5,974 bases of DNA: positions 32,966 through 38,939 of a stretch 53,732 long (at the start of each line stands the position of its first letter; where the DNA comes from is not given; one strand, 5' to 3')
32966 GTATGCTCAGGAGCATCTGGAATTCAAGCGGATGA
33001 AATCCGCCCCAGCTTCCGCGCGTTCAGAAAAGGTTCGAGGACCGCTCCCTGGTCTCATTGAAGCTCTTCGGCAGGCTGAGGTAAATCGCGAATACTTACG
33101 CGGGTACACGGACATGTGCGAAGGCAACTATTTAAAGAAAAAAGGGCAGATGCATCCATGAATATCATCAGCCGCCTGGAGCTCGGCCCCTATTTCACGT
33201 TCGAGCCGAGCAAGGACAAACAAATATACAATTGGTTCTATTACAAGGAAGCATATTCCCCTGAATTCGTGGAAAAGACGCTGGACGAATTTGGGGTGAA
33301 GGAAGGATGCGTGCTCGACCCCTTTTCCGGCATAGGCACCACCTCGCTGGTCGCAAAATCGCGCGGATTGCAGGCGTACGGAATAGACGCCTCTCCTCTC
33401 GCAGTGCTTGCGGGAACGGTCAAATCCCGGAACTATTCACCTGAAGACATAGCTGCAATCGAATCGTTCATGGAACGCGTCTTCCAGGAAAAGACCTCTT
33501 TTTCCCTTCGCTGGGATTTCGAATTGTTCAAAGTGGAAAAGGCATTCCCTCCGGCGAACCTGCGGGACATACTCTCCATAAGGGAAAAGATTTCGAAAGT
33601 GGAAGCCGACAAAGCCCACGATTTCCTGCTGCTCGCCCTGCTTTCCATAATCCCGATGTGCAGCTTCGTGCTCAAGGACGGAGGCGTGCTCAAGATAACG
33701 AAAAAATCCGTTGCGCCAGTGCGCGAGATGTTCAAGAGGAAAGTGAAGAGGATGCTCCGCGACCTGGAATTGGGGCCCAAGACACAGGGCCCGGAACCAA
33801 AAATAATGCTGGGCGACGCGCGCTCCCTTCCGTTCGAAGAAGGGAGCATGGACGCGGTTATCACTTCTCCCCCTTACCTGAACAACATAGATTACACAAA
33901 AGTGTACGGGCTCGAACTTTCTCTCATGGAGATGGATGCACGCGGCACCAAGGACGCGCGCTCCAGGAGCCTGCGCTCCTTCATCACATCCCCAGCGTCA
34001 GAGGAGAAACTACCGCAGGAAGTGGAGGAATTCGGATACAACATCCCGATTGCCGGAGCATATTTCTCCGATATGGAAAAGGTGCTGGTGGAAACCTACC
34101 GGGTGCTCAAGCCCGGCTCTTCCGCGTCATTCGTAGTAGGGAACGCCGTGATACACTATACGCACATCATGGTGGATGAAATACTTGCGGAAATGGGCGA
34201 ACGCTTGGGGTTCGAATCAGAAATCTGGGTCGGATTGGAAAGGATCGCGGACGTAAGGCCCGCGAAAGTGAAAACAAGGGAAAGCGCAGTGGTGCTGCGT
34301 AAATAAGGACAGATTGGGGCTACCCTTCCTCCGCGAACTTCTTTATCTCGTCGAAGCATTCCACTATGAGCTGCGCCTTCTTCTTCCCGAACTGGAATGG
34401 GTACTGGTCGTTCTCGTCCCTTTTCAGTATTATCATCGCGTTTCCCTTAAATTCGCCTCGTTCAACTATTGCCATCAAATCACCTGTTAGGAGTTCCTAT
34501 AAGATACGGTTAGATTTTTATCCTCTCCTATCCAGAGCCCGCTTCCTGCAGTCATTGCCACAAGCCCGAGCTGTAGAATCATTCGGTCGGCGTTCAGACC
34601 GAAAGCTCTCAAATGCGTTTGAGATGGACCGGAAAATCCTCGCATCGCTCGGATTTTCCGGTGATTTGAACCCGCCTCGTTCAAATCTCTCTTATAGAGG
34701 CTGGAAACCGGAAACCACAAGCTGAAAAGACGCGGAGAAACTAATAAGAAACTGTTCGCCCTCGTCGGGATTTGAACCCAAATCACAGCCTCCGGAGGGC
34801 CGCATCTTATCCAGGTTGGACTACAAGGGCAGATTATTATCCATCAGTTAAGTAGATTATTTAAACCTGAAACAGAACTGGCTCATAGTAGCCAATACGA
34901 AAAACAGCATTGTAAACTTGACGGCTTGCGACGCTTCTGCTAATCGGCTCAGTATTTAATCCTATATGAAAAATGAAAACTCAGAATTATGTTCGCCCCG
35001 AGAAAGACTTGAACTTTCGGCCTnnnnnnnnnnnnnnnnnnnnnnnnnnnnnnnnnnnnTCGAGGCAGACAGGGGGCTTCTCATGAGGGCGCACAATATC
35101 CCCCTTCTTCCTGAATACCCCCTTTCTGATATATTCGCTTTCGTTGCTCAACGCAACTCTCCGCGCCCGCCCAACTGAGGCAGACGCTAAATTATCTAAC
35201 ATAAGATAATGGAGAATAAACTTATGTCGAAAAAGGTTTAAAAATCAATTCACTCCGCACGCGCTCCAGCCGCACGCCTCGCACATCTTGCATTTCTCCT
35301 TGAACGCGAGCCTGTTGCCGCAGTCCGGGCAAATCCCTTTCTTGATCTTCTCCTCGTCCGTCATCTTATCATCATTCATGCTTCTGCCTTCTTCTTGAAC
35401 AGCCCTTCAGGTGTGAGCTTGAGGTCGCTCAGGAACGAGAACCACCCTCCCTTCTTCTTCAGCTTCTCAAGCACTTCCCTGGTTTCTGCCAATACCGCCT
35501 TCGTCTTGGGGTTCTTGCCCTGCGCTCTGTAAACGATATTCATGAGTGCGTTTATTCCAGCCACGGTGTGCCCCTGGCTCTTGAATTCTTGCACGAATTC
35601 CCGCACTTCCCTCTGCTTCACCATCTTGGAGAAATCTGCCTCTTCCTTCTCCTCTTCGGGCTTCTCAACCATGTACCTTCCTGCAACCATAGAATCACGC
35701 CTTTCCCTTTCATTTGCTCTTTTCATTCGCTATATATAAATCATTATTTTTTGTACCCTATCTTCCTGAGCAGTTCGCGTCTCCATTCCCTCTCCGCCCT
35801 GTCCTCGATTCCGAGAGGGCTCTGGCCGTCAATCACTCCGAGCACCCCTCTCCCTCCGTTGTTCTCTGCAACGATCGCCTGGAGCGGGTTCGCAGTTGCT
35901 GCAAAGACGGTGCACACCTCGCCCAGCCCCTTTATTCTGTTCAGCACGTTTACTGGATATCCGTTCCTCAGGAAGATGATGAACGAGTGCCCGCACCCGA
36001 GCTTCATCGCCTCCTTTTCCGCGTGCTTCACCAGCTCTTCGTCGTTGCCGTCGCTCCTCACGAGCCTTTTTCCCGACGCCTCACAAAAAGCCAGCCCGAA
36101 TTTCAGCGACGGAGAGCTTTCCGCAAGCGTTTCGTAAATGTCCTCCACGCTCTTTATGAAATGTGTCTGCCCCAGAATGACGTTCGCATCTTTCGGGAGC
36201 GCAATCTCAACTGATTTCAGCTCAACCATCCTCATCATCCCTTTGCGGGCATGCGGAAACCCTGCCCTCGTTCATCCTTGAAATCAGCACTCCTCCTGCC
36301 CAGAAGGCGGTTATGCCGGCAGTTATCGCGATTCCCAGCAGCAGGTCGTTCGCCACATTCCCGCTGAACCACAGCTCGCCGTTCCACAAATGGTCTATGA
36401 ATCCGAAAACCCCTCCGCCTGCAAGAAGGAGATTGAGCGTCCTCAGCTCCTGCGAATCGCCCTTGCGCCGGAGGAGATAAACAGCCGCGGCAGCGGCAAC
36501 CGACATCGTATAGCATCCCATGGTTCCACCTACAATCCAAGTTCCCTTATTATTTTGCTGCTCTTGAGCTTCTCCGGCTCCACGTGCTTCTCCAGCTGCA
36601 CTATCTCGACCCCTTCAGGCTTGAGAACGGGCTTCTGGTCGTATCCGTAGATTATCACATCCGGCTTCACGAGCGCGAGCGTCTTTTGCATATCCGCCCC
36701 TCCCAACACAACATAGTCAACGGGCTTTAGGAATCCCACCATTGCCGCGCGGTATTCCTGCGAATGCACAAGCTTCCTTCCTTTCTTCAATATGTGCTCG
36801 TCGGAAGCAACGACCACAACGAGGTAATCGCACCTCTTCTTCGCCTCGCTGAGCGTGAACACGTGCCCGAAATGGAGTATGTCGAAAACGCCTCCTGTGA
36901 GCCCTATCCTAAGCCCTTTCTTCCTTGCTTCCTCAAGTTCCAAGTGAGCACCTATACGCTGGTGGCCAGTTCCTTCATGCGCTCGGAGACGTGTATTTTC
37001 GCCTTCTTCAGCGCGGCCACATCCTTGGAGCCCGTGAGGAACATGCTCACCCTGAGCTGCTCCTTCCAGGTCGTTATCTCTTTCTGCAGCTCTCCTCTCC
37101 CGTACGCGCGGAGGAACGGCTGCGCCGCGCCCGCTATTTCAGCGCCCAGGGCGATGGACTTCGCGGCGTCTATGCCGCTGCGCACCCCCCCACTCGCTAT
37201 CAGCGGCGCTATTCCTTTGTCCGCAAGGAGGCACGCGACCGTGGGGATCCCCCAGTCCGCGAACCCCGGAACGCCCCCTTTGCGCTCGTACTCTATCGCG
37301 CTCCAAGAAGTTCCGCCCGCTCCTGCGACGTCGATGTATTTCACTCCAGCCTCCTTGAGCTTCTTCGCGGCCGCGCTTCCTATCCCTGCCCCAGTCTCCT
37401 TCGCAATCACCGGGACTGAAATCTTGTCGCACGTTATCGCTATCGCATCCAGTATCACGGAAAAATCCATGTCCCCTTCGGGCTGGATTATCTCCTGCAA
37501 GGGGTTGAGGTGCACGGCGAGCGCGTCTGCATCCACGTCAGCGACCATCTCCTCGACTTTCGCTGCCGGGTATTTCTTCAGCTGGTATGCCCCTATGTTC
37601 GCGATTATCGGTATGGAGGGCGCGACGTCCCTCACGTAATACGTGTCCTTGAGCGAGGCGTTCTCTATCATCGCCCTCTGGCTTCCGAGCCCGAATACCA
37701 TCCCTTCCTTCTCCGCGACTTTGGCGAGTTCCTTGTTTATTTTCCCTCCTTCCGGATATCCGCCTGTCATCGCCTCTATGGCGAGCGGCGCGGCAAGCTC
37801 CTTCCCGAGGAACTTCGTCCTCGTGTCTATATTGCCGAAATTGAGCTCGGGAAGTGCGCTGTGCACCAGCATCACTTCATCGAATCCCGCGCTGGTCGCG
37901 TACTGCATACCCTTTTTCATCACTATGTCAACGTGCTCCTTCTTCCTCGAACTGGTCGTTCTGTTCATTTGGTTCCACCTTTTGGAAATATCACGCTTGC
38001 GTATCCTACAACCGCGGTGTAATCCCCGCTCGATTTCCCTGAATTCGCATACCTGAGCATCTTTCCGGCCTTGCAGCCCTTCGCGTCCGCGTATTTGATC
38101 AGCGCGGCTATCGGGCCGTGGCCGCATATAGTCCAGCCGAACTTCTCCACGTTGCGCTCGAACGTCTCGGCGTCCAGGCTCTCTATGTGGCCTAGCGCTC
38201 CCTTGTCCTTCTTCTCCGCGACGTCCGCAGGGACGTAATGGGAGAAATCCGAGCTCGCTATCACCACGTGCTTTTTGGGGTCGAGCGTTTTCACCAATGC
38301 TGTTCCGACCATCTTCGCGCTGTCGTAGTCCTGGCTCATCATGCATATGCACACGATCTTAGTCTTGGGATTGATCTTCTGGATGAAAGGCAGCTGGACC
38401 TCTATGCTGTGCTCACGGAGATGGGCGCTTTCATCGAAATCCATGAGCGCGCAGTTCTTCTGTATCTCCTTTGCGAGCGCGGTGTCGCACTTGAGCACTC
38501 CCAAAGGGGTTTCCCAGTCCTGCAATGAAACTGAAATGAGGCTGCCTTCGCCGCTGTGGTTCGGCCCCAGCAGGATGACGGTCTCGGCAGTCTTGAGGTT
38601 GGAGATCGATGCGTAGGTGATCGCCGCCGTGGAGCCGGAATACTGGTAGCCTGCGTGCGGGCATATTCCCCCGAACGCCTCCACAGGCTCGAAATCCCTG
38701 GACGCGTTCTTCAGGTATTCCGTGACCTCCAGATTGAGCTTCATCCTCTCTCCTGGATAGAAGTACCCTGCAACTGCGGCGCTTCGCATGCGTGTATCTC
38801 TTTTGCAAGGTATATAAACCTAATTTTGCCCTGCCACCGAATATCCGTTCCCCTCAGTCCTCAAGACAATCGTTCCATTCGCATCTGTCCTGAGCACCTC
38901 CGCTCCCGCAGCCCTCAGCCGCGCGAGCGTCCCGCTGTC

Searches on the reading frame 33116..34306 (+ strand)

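Call 7: search_protein_families(library=pfam, proteins=[window:33116-34306:+], max_evalue=0.01)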
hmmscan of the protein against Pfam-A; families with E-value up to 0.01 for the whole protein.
window:33116-34306:+ (396 aa): 4 families
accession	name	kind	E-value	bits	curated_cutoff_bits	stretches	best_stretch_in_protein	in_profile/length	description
PF01555.25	N6_N4_Mtase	-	1.3e-13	51.8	26.7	2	36-94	159-213/221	DNA methylase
PF08241.18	Methyltransf_11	-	2e-08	35.2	21.2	0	226-250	43-66/95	Methyltransferase domain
PF13649.12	Methyltransf_25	-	2.3e-08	35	27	0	213-251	33-71/97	Methyltransferase domain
PF01209.24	Ubie_methyltran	-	0.0022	17.8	20.1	0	293-336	104-148/233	ubiE/COQ5 methyltransferase family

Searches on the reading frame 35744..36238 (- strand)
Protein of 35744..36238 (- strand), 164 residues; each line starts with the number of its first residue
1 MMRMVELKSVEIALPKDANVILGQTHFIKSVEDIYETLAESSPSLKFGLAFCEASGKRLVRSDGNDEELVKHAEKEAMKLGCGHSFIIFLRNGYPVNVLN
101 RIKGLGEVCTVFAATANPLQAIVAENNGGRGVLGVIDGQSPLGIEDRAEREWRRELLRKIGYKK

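Call 74: search_protein_families(library=pfam, proteins=[window:35744-36238:-], max_evalue=0.01)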
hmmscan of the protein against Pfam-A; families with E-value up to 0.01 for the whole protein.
window:35744-36238:- (164 aa): 1 family
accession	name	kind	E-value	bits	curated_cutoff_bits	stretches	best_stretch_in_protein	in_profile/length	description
PF04008.19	Adenosine_kin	-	1.1e-70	236.8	25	1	10-163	1-154/154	Adenosine specific kinase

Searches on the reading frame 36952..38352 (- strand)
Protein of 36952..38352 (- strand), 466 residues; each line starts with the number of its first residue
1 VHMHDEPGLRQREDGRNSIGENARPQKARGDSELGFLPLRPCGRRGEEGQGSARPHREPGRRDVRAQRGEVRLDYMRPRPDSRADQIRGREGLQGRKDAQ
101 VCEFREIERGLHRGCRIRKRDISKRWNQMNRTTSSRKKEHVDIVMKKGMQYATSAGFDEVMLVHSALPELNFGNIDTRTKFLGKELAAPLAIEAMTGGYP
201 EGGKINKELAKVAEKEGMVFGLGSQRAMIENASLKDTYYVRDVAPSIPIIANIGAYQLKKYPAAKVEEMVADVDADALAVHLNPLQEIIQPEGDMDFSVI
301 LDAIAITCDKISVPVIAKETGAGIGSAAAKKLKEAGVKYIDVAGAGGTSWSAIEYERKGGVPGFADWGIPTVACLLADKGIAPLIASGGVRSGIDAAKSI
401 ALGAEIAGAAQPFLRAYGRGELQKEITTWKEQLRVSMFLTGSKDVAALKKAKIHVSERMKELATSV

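Call 7: search_protein_families(library=pfam, proteins=[window:36952-38352:-], max_evalue=0.01)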
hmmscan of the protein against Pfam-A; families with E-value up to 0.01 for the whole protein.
window:36952-38352:- (466 aa): 3 families
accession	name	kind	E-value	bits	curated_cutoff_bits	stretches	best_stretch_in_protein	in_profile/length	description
PF01070.24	FMN_dh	-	1.7e-16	60.6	24.9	2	301-453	207-348/350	FMN-dependent dehydrogenase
PF01645.23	Glu_synthase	-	6.4e-06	26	20.4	1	260-417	154-311/369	Conserved region in glutamate synthase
PF00478.31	IMPDH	-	0.002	17.6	25.6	0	313-406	146-232/345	IMP dehydrogenase / GMP reductase domain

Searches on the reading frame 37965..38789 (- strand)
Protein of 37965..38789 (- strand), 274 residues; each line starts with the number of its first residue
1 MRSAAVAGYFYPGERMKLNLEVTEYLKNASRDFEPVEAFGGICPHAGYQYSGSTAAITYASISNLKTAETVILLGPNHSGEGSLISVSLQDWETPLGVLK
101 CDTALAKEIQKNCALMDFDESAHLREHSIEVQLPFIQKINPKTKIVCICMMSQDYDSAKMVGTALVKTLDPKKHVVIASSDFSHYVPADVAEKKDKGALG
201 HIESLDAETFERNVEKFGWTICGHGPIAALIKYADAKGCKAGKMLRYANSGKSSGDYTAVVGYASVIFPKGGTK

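Call 7: search_protein_families(library=pfam, proteins=[window:37965-38789:-], max_evalue=0.01)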
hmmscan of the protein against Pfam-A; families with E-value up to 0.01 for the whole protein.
window:37965-38789:- (274 aa): 2 families
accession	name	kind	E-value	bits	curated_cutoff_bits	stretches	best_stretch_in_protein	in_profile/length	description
PF01875.22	Memo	-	3e-75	253.4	27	1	4-266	2-268/269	Memo-like protein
PF02900.23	LigB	-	0.0007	19.2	26.3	1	99-233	86-218/269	Catalytic LigB subunit of aromatic ring-opening dioxygenase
